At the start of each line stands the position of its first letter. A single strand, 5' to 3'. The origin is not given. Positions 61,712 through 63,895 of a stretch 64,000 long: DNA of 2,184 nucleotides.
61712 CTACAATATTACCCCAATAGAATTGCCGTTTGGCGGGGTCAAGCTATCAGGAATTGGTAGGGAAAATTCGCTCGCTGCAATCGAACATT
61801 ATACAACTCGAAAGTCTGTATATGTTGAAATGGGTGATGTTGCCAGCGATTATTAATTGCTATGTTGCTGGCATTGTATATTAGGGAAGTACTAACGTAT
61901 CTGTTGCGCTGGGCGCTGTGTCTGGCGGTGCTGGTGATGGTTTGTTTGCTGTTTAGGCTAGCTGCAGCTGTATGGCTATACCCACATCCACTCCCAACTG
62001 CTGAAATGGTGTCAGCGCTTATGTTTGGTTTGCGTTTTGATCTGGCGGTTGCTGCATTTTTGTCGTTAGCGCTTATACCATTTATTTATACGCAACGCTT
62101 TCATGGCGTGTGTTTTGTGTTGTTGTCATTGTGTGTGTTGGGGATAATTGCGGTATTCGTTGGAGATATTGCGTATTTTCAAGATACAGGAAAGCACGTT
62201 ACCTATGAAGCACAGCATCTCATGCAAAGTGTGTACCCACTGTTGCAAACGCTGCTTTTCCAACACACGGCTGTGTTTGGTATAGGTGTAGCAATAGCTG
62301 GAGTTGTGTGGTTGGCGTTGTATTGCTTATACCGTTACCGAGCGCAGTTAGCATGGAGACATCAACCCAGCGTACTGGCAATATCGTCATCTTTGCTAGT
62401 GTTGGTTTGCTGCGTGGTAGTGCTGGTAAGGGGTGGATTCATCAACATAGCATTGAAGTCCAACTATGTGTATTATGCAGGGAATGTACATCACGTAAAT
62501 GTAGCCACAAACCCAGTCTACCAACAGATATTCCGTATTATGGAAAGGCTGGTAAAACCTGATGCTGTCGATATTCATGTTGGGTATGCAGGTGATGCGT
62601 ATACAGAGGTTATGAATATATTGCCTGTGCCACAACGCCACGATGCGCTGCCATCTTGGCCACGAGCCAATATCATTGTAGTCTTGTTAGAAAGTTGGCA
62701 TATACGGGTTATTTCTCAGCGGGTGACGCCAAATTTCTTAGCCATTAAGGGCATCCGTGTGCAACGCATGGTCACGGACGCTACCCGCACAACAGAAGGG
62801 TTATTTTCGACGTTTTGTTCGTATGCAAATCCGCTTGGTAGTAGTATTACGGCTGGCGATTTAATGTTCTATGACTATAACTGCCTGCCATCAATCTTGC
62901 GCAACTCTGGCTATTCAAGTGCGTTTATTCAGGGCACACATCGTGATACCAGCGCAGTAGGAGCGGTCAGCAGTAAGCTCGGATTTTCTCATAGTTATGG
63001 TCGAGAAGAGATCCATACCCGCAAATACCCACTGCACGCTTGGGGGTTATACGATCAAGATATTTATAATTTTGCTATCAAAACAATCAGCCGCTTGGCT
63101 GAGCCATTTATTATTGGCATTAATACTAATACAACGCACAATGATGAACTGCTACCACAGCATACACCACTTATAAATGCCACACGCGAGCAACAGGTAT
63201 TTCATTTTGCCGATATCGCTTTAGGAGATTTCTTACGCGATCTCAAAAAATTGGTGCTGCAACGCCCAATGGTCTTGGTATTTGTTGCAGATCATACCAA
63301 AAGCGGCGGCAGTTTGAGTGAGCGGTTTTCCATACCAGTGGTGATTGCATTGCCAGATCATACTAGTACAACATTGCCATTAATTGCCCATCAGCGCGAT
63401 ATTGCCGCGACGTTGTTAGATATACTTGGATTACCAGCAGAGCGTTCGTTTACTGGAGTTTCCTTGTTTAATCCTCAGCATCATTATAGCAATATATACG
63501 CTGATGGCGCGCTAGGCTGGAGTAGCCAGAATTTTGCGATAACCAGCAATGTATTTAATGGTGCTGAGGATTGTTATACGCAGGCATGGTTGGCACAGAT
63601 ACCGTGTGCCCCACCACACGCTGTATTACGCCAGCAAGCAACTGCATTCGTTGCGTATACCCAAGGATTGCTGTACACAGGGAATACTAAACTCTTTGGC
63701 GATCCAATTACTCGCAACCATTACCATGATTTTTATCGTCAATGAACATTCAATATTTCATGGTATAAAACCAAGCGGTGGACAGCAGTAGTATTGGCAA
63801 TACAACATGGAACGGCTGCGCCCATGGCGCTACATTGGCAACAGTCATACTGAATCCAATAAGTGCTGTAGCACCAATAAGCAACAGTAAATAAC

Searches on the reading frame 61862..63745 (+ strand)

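Call 15: search_protein_families(library=ncbifam, proteins=[window:61862-63745:+])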
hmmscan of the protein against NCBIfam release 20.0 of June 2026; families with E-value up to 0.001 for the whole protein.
window:61862-63745:+ (627 aa): 3 families
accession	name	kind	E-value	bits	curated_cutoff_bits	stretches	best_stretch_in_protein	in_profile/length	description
NF053595.1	LptchSynLtaSGpos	equivalog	1.4e-07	30.4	970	1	339-479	318-466/626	lipoteichoic acid synthase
NF003000.0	PRK03776.1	equivalog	2.8e-07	29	574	1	327-419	230-329/763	phosphatidylglycerol--membrane-oligosaccharide glycerophosphotransferase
NF009027.0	PRK12363.1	equivalog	0.00019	20.3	572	1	312-427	208-334/703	phosphoglycerol transferase I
